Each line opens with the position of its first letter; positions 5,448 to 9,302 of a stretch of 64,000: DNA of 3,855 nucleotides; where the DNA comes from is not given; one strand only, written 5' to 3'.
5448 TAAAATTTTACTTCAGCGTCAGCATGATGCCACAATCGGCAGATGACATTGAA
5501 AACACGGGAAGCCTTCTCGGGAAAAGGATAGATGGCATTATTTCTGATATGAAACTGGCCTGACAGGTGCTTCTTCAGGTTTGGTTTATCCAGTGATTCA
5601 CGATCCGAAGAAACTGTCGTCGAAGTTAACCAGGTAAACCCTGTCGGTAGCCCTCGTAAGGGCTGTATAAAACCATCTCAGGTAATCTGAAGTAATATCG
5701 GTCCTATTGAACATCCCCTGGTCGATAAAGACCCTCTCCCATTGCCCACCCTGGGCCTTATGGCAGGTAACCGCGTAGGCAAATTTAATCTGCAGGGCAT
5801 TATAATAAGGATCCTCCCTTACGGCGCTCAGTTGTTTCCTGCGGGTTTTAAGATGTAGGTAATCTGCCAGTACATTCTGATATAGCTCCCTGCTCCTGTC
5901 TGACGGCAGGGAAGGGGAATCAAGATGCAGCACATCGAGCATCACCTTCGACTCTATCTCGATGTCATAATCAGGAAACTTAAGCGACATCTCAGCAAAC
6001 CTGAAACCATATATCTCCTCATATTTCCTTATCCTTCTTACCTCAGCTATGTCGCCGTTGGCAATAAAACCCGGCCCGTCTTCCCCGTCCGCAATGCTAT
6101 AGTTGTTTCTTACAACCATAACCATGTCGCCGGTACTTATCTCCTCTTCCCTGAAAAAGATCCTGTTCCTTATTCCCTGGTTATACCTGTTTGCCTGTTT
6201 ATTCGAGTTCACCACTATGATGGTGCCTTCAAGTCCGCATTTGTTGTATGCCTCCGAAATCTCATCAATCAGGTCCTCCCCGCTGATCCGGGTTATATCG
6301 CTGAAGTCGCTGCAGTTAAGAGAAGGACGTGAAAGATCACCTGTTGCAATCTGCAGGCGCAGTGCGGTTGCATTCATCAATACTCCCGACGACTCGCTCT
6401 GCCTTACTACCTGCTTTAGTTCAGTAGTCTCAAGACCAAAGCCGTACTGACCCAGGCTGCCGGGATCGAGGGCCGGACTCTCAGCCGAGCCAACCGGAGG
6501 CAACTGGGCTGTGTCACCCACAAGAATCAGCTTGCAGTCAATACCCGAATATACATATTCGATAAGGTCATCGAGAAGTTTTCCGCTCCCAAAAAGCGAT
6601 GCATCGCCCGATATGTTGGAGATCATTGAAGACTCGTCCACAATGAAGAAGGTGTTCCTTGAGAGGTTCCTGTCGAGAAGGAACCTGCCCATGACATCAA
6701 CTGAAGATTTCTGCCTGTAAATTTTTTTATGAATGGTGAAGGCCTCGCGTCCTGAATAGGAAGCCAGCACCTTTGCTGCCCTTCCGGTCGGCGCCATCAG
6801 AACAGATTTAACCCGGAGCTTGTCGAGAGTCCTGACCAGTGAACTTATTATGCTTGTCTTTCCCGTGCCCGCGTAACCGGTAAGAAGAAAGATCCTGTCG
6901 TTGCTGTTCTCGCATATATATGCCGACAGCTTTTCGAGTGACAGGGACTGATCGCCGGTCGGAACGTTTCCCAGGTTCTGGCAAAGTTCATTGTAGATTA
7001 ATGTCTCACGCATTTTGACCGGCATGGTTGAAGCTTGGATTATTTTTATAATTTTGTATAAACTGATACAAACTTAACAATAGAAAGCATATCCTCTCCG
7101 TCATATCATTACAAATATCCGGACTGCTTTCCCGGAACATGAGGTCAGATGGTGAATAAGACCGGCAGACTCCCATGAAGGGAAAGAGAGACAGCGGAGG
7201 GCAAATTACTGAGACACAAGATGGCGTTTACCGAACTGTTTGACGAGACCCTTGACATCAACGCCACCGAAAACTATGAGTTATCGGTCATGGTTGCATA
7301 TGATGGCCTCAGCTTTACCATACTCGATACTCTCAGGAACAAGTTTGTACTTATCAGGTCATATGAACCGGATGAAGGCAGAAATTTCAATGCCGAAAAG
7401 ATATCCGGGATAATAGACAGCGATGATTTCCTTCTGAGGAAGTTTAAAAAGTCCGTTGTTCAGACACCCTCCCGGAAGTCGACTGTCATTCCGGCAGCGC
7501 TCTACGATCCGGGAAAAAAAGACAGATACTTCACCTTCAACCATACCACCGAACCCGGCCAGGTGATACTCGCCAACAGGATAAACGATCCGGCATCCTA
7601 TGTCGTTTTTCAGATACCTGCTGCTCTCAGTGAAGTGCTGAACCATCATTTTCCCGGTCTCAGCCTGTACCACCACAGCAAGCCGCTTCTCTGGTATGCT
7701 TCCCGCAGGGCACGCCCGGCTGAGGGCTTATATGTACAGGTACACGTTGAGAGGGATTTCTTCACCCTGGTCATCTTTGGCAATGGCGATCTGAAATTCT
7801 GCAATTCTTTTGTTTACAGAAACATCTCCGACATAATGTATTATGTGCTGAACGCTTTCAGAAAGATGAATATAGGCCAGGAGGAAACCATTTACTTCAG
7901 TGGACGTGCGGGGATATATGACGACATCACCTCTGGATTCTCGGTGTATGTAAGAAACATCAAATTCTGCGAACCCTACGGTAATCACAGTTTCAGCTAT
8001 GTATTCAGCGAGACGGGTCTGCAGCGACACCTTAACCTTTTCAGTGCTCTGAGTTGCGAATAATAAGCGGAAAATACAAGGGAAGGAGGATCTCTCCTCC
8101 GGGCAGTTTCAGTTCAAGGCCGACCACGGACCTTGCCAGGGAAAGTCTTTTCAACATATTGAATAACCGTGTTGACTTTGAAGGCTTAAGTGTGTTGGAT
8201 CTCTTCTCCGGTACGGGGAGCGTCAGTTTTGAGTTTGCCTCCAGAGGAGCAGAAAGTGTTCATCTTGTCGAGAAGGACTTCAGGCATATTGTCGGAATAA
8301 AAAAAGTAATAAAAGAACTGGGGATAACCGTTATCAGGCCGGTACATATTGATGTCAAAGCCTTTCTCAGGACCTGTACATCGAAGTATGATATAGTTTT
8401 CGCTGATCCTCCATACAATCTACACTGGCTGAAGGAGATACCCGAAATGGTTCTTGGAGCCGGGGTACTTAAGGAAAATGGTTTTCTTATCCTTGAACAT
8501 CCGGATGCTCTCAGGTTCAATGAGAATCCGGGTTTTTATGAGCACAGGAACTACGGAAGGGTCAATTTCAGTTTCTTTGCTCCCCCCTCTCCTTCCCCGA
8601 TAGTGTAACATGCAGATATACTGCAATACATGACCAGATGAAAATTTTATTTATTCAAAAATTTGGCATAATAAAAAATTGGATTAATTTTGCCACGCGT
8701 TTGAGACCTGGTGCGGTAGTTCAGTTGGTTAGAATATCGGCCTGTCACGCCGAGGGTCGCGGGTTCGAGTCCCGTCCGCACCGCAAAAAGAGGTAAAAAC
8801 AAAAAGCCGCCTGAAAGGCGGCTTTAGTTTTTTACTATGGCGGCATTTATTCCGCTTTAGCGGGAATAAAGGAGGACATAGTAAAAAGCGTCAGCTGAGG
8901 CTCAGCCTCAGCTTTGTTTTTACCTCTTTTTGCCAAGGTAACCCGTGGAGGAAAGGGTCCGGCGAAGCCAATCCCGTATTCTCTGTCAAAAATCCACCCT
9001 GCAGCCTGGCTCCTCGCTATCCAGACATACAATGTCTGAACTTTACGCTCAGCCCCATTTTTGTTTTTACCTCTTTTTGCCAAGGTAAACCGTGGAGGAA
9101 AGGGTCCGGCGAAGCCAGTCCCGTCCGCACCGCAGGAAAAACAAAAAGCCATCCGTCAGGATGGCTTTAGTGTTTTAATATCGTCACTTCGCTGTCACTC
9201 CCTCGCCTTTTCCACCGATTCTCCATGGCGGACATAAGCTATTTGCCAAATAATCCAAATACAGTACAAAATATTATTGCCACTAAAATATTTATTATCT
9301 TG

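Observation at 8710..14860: AT-rich 5.7-kb insertion beside tRNA-Asp, bracketed by 55-bp direct repeats carrying the tRNA 3' end, with no integrase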

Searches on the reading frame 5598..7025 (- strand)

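Call 9: search_protein_families(library=pfam, proteins=[window:5598-7025:-])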
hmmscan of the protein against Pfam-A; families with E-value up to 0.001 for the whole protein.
window:5598-7025:- (475 aa): 10 families
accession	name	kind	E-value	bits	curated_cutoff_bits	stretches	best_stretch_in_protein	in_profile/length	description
PF13604.12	AAA_30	-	1.1e-22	81.1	27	1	40-213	15-160/191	AAA domain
PF13245.12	AAA_19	-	5.2e-21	75.7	25.1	1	39-179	7-133/134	AAA domain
PF13538.12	UvrD_C_2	-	5e-19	68.4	27.4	1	415-466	1-52/52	UvrD-like helicase C-terminal domain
PF05970.20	PIF1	-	3.8e-09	36.9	25.9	1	39-180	18-157/223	PIF1-like helicase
PF01443.25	Viral_helicase1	-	1.6e-06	28.6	21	0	414-466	178-227/228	Viral superfamily 1 RNA helicase core domain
PF13401.12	AAA_22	-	2.9e-06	28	27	1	41-172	3-124/130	AAA domain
PF13086.12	AAA_11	-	7.4e-05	23.1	27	0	41-78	15-58/257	AAA domain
PF18335.7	SH3_13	-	0.00014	22.1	41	1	281-337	12-59/65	ATP-dependent RecD-like DNA helicase SH3 domain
PF13191.12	AAA_16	-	0.00017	22.6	32.6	1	31-70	10-51/167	AAA ATPase domain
PF09848.15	SLFN-g3_helicase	-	0.00048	20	24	1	44-157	2-113/354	Schlafen group 3, DNA/RNA helicase domain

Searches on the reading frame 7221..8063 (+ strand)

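Call 9: search_protein_families(library=pfam, proteins=[window:7221-8063:+])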
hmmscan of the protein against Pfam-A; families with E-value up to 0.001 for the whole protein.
window:7221-8063:+ (280 aa): 1 family
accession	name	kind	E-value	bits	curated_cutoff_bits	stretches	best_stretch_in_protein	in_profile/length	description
PF12864.12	DUF3822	-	4.1e-49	167.4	24.9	1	8-247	1-241/241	Protein of unknown function (DUF3822)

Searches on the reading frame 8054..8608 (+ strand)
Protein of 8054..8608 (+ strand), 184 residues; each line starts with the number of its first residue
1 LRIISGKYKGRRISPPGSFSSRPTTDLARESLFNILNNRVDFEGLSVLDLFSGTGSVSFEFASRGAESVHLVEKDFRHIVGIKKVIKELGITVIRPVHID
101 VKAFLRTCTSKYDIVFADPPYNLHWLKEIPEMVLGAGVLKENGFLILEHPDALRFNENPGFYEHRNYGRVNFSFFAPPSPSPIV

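Call 9: search_protein_families(library=pfam, proteins=[window:8054-8608:+])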
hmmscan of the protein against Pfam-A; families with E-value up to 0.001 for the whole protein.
window:8054-8608:+ (184 aa): 7 families
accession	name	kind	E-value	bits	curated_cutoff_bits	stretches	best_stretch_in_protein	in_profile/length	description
PF03602.21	Cons_hypoth95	-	3.1e-39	135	24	1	1-175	1-181/182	Conserved hypothetical protein 95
PF05175.20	MTS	-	1.2e-06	28.7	23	1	14-124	6-111/170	Methyltransferase small domain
PF13847.12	Methyltransf_31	-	6.9e-06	26.2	27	1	43-152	3-114/145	Methyltransferase domain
PF09445.16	Methyltransf_15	-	1.8e-05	24.8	22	1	47-121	4-81/165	RNA cap guanine-N2 methyltransferase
PF01861.22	BpsA_C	-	9.2e-05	22.2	27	1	63-128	64-129/243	Branched-chain polyamine synthase A C-terminal domain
PF13649.12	Methyltransf_25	-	0.00057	21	27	1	47-130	1-83/97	Methyltransferase domain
PF02086.21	MethyltransfD12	-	0.00078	19.7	22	0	45-65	22-42/253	D12 class N6 adenine-specific DNA methyltransferase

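Call 12: find_encoding_contigs(protein=window:8054-8608:+, flank=10000, max_places=10)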
Protein window:8054-8608:+ (184 aa): no gene with exactly this product is on record in the collection.

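Call 38: find_homologous_proteins(query=window:8054-8608:+, max_evalue=1e-40)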
Query window:8054-8608:+ (184 aa): 4641 proteins with E <= 1e-40 among 8000 candidates; the best 120 are listed.
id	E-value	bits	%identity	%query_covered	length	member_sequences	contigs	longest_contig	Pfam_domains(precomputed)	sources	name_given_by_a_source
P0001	2.1e-117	407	98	100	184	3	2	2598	PF05175.21,PF03602.22,PF09445.17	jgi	-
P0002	1.1e-100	353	88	97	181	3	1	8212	PF13847.13,PF05175.21,PF03602.22,PF09445.17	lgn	-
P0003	1.3e-97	343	83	97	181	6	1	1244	PF13847.13,PF05175.21,PF03602.22,PF09445.17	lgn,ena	-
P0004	3.0e-85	303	73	96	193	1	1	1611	PF13847.13,PF05175.21,PF03602.22,PF09445.17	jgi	jgi:16S rRNA (guanine(966)-N(2))-methyltransferase RsmD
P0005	2.8e-84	299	72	96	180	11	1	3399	PF13847.13,PF05175.21,PF01861.23,PF03602.22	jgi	jgi:16S rRNA (guanine966-N2)-methyltransferase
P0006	3.5e-84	299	73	98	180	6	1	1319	PF13847.13,PF05175.21,PF03602.22,PF06080.19,PF09445.17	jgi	jgi:16S rRNA (guanine966-N2)-methyltransferase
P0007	5.3e-84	299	72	96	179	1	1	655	PF13847.13,PF05175.21,PF03602.22,PF09445.17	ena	-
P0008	6.4e-84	298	71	98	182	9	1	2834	PF13847.13,PF03602.22,PF09445.17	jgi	jgi:16S rRNA (guanine(966)-N(2))-methyltransferase RsmD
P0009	1.7e-83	297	72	96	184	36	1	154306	PF13847.13,PF05175.21,PF03602.22,PF13649.13,PF09445.17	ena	-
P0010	1.7e-83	297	72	96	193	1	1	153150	PF13847.13,PF05175.21,PF03602.22,PF13649.13,PF09445.17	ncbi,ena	-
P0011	1.9e-83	297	71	98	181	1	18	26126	PF13847.13,PF05175.21,PF03602.22,PF06080.19,PF09445.17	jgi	jgi:16S rRNA (guanine966-N2)-methyltransferase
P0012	2.6e-83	296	73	95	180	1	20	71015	PF13847.13,PF05175.21,PF03602.22,PF09445.17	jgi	jgi:16S rRNA (guanine966-N2)-methyltransferase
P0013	3.3e-83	296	72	95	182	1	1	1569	PF13847.13,PF05175.21,PF03602.22,PF13649.13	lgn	-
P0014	3.4e-83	296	72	97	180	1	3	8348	PF13847.13,PF05175.21,PF03602.22,PF09445.17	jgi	jgi:16S rRNA (guanine(966)-N(2))-methyltransferase RsmD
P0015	3.6e-83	296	72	97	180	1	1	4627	PF13847.13,PF05175.21,PF03602.22,PF09445.17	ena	-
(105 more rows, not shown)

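Call 39: find_encoding_contigs(protein=P0001, flank=10000, max_places=6)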
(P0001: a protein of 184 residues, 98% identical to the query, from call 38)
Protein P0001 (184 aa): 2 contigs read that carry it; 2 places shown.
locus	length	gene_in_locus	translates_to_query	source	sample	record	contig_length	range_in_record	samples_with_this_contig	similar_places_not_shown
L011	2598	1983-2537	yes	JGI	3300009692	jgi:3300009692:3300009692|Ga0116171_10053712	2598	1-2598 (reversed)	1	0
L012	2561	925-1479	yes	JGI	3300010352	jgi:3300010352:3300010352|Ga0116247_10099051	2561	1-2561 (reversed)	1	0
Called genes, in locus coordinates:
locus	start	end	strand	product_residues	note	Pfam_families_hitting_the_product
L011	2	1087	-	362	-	?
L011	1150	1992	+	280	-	PF12864:DUF3822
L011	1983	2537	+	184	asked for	PF03602:Cons_hypoth95, PF05175:MTS (weak), PF09445:Methyltransf_15 (faint)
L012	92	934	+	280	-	PF12864:DUF3822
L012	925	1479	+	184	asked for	PF03602:Cons_hypoth95, PF05175:MTS (weak), PF09445:Methyltransf_15 (faint)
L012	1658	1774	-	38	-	-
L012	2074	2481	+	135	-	-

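Call 40: find_encoding_contigs(protein=P0002, flank=10000, max_places=6)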
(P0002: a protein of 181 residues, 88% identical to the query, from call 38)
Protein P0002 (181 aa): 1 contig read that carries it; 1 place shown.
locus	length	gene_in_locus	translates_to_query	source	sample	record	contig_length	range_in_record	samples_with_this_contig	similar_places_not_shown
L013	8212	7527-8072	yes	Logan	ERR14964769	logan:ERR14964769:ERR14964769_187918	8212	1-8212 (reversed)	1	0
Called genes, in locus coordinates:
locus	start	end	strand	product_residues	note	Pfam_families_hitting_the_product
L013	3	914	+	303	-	?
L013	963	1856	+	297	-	PF00483:NTP_transferase, PF12804:NTP_transf_3 (weak)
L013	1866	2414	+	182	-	PF00908:dTDP_sugar_isom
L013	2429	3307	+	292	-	PF01370:Epimerase, PF04321:RmlD_sub_bind, PF02719:Polysacc_synt_2 (weak), PF16363:GDP_Man_Dehyd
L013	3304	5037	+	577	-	PF02878:PGM_PMM_I, PF02879:PGM_PMM_II, PF02880:PGM_PMM_III, PF00408:PGM_PMM_IV (faint)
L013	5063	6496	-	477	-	PF05970:PIF1, PF13604:AAA_30, PF13245:AAA_19, PF13401:AAA_22 (weak), PF01443:Viral_helicase1 (faint), PF13538:UvrD_C_2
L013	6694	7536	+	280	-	PF12864:DUF3822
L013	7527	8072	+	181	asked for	PF03602:Cons_hypoth95, PF05175:MTS (weak), PF09445:Methyltransf_15 (weak), PF13847:Methyltransf_31 (weak)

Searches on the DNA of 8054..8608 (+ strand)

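Call 95: search_rna_families(sources=[L005, L007, L009, L012], threshold=evalue, max_evalue=0.1)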
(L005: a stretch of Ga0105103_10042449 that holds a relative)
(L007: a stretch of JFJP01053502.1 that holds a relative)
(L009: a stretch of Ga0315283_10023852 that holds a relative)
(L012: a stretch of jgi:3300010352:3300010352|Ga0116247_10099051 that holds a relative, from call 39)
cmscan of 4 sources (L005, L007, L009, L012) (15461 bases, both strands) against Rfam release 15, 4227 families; matches with E-value up to 0.1: 5.
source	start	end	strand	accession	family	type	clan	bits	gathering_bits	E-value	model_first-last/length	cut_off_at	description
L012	1581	1654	+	RF00005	tRNA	Gene; tRNA;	CL00001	70.9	29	4.2e-14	1-71/71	no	tRNA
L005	1299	1372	+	RF00005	tRNA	Gene; tRNA;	CL00001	70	29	7.6e-14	1-71/71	no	tRNA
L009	5839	5911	-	RF00005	tRNA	Gene; tRNA;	CL00001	59.7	29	5e-11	2-71/71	5'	tRNA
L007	1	68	+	RF00005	tRNA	Gene; tRNA;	CL00001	52.5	29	5e-09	7-71/71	5'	tRNA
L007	76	175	-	RF01859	Phe_leader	Cis-reg; leader;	-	36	55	0.0066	1-125/125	no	Phenylalanine leader peptide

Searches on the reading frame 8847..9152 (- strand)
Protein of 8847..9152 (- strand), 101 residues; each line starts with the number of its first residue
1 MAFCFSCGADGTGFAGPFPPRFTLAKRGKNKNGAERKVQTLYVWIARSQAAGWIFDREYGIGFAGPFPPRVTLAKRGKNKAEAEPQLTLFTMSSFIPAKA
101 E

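Call 9: search_protein_families(library=pfam, proteins=[window:8847-9152:-])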
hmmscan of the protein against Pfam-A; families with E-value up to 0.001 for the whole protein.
window:8847-9152:- (101 aa): 0 families
